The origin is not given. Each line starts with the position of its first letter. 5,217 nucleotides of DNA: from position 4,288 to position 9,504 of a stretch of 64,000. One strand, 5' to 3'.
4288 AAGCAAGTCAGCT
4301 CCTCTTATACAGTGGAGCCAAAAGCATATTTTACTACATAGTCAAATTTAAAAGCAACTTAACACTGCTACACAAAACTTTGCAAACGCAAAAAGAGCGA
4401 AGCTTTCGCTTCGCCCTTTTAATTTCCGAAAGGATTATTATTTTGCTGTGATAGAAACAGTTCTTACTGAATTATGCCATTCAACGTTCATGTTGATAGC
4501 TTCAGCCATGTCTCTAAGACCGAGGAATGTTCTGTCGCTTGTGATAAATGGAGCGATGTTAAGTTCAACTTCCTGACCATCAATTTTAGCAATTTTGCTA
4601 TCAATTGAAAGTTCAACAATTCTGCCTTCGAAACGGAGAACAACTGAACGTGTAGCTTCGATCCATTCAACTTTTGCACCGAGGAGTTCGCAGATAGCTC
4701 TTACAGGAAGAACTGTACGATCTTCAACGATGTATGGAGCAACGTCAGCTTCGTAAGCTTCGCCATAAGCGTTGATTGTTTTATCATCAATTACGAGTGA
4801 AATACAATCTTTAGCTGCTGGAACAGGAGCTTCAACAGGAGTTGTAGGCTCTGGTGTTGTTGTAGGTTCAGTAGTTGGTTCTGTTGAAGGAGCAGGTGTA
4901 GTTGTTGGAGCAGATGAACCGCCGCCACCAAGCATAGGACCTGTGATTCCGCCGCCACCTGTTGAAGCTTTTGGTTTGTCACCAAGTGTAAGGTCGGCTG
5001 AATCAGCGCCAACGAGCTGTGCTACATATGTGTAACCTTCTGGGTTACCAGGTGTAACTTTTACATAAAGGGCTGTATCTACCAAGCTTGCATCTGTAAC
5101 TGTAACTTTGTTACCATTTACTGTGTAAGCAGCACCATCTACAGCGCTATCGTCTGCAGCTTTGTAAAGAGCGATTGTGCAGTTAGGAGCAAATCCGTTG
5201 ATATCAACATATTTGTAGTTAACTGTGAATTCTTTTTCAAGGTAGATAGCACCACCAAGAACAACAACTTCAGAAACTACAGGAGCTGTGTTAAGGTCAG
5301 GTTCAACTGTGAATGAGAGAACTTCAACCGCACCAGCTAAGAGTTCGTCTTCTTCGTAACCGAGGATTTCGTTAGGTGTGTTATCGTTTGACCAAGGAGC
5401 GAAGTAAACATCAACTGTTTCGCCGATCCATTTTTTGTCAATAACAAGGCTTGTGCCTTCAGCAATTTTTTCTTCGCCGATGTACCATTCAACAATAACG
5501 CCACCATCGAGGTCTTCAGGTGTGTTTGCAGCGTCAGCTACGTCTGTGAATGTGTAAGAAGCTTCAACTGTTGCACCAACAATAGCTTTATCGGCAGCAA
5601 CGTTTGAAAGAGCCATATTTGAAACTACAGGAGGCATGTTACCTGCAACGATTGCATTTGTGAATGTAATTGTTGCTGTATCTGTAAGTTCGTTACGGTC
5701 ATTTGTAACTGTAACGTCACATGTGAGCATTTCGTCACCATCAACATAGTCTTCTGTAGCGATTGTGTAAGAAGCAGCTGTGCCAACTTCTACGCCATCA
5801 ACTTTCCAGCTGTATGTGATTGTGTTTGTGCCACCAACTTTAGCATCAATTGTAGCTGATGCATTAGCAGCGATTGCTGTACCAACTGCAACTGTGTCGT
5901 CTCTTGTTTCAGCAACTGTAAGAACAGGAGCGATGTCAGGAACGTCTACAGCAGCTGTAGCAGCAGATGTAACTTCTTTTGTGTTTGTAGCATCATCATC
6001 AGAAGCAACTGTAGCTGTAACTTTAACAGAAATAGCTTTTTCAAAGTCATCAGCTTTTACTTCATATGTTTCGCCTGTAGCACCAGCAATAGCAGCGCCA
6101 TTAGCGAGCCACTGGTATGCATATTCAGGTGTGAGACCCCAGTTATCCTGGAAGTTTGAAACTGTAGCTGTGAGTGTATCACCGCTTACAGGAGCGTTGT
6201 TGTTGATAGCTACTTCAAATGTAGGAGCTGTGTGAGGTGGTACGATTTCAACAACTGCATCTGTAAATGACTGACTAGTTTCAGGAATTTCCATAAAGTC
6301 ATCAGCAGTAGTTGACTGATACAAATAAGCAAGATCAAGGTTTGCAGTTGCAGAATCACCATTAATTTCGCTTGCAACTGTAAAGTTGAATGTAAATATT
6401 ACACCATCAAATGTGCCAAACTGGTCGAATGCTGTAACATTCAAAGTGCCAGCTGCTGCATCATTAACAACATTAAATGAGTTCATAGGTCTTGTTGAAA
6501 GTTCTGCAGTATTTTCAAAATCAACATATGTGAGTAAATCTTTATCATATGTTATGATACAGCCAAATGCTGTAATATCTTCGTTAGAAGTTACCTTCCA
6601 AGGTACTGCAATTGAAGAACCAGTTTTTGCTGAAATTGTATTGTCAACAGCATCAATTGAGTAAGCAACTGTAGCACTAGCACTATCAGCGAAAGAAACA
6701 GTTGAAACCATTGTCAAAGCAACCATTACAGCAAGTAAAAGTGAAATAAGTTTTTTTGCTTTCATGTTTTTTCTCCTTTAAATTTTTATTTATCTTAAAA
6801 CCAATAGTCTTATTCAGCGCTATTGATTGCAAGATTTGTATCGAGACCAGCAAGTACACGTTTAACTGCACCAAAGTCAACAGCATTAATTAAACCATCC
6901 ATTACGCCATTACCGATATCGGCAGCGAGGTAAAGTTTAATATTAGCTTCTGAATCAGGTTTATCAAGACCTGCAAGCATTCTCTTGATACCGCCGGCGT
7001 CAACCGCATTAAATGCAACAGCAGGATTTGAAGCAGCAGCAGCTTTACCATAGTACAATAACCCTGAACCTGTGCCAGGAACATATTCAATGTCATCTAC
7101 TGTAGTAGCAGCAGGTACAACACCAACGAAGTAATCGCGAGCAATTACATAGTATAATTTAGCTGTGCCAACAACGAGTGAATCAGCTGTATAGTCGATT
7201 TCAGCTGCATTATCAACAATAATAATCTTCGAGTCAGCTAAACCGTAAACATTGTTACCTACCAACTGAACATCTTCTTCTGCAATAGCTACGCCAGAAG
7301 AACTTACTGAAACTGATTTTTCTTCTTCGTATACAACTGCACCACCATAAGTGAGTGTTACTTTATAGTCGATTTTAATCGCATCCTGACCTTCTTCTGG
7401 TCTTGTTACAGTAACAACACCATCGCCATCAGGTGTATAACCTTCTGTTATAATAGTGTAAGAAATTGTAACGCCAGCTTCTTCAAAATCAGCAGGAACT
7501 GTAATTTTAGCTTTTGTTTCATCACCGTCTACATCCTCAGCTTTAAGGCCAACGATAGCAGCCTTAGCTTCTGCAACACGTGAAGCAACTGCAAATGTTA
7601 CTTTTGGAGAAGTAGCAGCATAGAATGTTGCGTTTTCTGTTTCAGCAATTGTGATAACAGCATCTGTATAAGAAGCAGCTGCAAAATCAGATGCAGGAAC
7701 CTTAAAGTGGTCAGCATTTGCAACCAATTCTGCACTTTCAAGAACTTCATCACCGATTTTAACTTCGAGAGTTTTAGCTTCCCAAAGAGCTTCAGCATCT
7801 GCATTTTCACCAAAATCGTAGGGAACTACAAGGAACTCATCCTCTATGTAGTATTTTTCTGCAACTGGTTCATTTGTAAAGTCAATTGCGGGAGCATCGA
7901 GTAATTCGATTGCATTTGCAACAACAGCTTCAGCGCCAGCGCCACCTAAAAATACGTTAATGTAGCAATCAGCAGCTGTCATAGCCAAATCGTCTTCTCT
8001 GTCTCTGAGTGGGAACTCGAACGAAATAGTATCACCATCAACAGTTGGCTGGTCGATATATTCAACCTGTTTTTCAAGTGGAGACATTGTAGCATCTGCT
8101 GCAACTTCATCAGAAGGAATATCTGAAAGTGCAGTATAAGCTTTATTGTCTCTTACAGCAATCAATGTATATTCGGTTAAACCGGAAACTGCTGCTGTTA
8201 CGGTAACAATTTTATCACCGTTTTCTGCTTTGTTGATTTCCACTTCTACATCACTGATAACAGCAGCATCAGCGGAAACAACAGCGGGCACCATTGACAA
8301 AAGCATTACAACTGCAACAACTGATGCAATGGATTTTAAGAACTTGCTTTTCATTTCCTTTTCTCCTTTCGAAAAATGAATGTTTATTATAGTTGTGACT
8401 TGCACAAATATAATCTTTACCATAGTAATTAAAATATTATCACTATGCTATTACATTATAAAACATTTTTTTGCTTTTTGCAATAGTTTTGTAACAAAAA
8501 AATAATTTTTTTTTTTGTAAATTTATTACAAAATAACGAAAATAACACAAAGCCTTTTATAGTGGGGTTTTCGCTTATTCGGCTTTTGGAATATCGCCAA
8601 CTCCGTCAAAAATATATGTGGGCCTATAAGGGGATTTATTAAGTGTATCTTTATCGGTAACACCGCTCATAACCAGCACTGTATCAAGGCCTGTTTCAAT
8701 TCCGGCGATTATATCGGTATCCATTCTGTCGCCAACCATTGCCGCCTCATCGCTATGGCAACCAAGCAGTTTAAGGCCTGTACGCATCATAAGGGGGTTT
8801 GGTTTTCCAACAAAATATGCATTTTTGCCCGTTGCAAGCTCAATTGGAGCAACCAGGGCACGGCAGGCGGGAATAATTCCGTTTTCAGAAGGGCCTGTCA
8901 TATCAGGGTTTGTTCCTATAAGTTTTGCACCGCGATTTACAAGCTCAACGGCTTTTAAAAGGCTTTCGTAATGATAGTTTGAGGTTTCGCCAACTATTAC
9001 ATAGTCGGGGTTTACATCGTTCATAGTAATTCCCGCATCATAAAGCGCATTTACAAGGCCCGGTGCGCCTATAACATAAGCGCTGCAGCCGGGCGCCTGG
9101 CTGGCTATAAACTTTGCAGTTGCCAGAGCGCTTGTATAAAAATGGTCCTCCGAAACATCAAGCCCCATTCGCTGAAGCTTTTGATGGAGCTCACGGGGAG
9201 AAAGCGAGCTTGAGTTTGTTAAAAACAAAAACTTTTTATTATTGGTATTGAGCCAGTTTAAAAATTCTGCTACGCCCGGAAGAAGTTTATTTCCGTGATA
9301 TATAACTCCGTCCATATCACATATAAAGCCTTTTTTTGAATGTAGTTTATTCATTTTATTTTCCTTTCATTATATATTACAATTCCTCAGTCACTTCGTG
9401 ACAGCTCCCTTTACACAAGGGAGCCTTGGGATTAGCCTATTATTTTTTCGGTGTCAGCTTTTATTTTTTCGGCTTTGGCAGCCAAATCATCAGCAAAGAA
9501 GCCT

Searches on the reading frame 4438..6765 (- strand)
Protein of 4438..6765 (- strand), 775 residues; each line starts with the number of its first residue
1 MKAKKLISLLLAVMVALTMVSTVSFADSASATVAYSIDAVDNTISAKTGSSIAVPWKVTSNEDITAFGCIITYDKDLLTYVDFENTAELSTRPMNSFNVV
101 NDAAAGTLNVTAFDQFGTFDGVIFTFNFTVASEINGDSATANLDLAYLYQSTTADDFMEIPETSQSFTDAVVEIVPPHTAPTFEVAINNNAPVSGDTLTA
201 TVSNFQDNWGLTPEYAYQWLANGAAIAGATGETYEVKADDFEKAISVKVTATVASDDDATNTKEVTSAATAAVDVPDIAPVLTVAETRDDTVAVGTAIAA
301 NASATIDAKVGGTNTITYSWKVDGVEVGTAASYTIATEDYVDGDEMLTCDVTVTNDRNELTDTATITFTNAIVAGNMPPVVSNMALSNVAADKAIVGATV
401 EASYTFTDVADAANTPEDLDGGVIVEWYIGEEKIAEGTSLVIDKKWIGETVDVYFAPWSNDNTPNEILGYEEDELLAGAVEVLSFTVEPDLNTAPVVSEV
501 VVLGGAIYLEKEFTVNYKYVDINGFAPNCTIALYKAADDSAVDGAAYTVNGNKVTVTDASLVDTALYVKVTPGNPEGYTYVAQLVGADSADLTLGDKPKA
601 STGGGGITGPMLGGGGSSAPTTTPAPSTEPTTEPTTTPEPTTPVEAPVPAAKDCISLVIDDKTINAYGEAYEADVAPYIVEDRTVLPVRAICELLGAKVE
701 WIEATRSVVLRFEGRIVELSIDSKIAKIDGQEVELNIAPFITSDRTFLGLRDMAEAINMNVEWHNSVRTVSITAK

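Call 87: search_protein_families(library=pfam, proteins=[window:4438-6765:-], max_evalue=0.00001)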
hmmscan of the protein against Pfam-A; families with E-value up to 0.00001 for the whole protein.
window:4438-6765:- (775 aa): 1 family
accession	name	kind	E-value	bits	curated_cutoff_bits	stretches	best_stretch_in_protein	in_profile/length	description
PF07833.16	Cu_amine_oxidN1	-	2.1e-29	102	24.2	1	668-772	4-108/108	Copper amine oxidase N-terminal domain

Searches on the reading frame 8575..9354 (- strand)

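Call 87: search_protein_families(library=pfam, proteins=[window:8575-9354:-], max_evalue=0.00001)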
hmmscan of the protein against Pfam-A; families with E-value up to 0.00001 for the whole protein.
window:8575-9354:- (259 aa): 4 families
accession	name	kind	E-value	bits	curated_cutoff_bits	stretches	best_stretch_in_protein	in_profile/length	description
PF13344.12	Hydrolase_6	-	7.9e-30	103.3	27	1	10-109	1-100/101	Haloacid dehalogenase-like hydrolase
PF13242.12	Hydrolase_like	-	2.7e-24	85.3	22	1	182-254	2-74/75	HAD-hyrolase-like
PF00702.32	Hydrolase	-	2.3e-13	51.4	26.4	1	8-220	2-189/191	haloacid dehalogenase-like hydrolase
PF13419.12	HAD_2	-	3.9e-08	34.1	23.8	1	174-228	125-178/178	Haloacid dehalogenase-like hydrolase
